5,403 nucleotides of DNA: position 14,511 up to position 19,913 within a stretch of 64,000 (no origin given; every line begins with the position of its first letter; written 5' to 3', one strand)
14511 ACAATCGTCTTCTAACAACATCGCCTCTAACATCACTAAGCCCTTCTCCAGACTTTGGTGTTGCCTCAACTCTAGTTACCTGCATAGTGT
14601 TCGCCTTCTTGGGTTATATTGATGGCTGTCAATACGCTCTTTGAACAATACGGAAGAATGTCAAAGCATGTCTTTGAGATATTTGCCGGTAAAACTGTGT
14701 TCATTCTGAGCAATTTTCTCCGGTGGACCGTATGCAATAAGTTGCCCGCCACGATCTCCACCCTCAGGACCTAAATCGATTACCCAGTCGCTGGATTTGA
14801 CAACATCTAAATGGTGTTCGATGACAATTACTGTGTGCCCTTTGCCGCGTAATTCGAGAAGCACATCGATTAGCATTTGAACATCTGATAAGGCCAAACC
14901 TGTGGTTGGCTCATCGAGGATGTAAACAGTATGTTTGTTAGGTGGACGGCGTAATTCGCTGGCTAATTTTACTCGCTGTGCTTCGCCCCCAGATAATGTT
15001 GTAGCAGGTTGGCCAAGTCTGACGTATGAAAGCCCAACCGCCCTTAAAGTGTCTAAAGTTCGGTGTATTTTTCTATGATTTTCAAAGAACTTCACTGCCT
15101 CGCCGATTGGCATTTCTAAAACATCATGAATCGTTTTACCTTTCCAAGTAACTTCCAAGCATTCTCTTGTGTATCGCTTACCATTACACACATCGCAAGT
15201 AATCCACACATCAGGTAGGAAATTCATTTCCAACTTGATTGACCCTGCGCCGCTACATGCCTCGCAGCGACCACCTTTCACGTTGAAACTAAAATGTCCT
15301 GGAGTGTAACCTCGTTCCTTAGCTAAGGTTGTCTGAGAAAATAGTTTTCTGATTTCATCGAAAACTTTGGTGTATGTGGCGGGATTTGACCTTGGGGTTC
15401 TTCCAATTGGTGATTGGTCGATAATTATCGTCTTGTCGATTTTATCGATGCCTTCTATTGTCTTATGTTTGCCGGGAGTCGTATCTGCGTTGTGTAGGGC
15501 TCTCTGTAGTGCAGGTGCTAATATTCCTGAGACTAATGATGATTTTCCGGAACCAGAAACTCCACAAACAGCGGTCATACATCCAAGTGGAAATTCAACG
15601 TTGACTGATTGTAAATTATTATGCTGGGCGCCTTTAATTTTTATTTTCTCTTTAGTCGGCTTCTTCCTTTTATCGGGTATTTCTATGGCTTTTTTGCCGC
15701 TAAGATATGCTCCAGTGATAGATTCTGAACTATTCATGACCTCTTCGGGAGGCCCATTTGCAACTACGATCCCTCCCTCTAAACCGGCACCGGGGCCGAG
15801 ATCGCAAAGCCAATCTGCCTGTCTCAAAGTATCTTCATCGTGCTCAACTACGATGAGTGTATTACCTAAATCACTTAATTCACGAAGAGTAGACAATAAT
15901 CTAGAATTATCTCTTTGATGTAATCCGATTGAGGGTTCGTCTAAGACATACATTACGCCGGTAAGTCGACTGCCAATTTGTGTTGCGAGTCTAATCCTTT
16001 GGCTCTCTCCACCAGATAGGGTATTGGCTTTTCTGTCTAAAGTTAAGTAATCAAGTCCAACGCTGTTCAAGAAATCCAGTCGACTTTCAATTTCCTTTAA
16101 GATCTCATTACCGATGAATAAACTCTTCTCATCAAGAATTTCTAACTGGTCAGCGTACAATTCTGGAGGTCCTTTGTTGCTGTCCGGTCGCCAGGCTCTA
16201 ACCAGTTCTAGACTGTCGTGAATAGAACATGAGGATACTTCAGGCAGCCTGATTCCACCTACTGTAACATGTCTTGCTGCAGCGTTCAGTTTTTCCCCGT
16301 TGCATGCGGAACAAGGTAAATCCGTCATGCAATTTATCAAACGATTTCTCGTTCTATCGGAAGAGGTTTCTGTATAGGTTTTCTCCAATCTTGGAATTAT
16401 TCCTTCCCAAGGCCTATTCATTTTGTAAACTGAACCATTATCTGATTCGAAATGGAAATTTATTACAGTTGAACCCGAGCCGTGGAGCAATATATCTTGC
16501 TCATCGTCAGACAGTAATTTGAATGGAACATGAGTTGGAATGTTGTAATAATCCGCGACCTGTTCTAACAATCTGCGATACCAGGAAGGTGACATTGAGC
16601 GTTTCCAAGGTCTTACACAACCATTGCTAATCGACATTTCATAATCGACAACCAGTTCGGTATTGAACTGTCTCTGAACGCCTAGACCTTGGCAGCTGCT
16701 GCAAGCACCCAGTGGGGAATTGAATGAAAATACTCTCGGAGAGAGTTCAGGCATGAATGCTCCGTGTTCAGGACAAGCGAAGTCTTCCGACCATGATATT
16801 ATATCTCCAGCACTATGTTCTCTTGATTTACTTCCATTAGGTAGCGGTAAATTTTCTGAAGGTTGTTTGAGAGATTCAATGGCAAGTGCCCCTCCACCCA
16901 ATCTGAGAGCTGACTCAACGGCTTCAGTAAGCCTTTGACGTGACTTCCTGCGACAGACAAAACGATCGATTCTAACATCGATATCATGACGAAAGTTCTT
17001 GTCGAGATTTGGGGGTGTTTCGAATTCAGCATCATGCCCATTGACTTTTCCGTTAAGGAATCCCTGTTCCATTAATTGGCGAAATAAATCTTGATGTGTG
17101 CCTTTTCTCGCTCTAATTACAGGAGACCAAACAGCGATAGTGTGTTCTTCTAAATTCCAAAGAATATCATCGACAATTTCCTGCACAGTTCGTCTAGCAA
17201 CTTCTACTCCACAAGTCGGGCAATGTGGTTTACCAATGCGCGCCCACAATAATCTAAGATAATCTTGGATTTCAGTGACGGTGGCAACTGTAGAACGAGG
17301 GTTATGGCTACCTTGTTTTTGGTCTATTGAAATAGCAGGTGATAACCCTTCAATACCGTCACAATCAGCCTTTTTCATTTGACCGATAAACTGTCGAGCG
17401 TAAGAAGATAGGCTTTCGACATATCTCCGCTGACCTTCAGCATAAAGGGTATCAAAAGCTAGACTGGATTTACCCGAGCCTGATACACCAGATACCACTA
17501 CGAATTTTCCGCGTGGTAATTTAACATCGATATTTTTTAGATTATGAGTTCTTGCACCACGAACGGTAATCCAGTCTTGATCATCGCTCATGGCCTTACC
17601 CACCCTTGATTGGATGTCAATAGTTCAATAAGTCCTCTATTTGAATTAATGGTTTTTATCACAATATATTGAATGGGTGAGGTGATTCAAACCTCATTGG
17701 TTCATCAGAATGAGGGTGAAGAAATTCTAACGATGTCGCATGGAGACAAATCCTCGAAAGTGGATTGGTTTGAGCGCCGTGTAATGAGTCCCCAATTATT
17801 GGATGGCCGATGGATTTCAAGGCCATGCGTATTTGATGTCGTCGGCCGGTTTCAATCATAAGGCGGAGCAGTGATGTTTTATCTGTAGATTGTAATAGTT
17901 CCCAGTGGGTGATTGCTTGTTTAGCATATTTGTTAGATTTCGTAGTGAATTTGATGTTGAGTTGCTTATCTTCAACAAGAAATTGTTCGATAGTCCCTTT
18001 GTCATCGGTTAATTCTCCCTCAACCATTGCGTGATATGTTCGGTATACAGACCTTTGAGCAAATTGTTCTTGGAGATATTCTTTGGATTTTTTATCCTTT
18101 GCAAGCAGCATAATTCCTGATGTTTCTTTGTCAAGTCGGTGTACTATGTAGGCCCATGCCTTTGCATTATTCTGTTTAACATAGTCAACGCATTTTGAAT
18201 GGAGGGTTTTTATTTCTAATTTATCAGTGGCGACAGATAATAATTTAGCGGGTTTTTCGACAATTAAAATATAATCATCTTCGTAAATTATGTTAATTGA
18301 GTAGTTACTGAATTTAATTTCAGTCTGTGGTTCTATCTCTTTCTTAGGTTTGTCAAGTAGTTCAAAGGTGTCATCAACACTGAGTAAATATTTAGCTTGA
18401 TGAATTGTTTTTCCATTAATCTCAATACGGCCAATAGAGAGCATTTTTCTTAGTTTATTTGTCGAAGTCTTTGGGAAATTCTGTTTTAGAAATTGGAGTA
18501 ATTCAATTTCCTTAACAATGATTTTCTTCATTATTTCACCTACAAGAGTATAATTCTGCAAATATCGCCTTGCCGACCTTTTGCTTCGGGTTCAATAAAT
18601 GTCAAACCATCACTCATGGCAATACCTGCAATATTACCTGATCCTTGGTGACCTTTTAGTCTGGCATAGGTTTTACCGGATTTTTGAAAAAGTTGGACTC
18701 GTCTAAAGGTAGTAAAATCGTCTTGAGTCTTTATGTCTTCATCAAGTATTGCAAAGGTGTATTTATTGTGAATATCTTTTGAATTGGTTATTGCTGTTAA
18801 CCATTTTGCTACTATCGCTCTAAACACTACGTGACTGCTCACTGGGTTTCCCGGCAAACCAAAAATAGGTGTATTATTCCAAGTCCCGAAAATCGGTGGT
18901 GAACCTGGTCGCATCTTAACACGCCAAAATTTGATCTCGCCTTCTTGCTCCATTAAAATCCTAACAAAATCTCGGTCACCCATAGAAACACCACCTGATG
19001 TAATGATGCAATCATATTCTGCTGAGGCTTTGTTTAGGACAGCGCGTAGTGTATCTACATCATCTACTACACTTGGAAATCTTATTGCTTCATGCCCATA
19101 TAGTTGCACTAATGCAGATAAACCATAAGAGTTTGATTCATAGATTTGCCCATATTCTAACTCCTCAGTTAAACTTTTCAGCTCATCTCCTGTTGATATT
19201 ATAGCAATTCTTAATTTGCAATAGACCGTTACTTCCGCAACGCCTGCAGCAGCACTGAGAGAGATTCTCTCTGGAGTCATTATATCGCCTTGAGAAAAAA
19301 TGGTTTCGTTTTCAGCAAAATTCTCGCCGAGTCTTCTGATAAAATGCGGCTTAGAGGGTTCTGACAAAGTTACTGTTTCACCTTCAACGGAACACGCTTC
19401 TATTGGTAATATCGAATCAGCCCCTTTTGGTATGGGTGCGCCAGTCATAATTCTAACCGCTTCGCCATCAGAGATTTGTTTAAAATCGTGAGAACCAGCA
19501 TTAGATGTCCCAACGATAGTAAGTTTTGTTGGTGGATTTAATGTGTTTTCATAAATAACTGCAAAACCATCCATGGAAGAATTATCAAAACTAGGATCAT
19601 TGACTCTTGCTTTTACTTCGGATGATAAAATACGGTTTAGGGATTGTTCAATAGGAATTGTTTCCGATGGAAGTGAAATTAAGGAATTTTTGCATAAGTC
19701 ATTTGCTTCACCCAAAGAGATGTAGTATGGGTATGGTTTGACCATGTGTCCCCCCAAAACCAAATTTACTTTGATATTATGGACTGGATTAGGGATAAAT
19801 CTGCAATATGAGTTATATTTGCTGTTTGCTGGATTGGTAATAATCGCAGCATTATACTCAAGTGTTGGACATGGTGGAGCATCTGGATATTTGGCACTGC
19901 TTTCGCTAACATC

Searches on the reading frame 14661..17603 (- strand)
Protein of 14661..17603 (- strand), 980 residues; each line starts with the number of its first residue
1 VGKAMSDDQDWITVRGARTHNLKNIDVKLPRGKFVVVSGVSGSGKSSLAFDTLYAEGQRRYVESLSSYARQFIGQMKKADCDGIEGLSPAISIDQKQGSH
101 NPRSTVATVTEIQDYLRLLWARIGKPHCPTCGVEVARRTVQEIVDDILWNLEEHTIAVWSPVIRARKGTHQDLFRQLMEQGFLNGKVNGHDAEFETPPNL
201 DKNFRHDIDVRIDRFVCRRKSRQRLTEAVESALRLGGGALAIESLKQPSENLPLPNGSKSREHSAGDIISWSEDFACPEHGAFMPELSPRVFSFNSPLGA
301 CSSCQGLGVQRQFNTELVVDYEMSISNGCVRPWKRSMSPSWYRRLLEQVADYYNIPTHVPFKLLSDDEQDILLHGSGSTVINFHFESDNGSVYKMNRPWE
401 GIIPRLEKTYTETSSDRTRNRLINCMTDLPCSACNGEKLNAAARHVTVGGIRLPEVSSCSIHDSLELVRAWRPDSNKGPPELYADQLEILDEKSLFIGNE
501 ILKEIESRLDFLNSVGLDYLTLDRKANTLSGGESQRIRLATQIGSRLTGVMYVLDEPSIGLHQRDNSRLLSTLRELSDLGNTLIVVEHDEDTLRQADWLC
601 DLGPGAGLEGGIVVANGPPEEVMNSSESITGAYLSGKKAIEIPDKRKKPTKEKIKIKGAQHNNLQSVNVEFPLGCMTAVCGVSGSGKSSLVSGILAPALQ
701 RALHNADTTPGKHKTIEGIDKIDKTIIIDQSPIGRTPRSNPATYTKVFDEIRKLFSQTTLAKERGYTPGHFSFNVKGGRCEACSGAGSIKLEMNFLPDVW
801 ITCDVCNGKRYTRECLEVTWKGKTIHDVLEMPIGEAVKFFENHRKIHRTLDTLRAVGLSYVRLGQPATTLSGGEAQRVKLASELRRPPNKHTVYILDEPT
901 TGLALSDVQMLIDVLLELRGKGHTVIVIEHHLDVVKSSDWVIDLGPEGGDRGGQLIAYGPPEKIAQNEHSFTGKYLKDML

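Call 10: search_protein_families(library=pfam, proteins=[window:14661-17603:-])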
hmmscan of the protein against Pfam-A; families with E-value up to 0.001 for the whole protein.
window:14661-17603:- (980 aa): 8 families
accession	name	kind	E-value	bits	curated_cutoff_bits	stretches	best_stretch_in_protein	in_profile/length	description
PF17755.6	UvrA_DNA-bind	-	6.1e-29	101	23.2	1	316-422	3-108/110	UvrA DNA-binding domain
PF17760.6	UvrA_inter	-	6.3e-27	94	23.3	1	139-244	2-107/109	UvrA interaction domain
PF00005.33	ABC_tran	-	8.2e-22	78.7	25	1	664-901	1-137/137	ABC transporter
PF02463.25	SMC_N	-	2.7e-11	43.7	40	0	22-599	15-208/220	RecF/RecN/SMC N terminal domain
PF20703.3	nSTAND1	-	8.9e-10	39.2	27.1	1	676-707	35-66/379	Novel STAND NTPase 1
PF13191.12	AAA_16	-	2.7e-07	31.7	32.6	0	27-72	19-63/167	AAA ATPase domain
PF03193.22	RsgA_GTPase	-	1.7e-06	28.5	30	0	654-715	87-148/174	RsgA GTPase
PF13555.12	AAA_29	-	7.4e-06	26.1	27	0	669-694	17-42/61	P-loop containing region of AAA domain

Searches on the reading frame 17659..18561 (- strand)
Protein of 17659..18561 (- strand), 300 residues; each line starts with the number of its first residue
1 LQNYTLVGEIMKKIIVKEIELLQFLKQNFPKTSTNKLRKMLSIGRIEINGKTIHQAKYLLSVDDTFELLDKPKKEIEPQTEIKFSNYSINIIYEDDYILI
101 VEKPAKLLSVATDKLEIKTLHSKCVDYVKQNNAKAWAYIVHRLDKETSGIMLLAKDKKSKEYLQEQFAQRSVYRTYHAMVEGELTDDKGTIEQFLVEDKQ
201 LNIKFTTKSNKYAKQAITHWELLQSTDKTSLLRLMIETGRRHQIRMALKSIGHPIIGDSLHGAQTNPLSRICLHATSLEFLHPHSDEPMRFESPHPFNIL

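Call 10: search_protein_families(library=pfam, proteins=[window:17659-18561:-])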
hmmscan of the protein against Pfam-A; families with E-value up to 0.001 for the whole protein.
window:17659-18561:- (300 aa): 1 family
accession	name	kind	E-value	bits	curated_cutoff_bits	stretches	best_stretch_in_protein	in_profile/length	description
PF00849.27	PseudoU_synth_2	-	1.7e-29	103.5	26.8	1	98-248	2-150/152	RNA pseudouridylate synthase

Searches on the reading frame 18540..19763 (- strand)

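Call 10: search_protein_families(library=pfam, proteins=[window:18540-19763:-])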
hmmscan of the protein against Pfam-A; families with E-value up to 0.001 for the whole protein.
window:18540-19763:- (407 aa): 3 families
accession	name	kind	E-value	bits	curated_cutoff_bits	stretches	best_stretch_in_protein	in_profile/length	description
PF03453.22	MoeA_N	-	4.7e-35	121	30.8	1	15-174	1-160/160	MoeA N-terminal region (domain I and II)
PF00994.29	MoCF_biosynth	-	1.5e-29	103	26.6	1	187-322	1-142/144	Probable molybdopterin binding domain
PF03454.20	MoeA_C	-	5.5e-10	39.8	22.1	1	338-406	2-71/72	MoeA C-terminal region (domain IV)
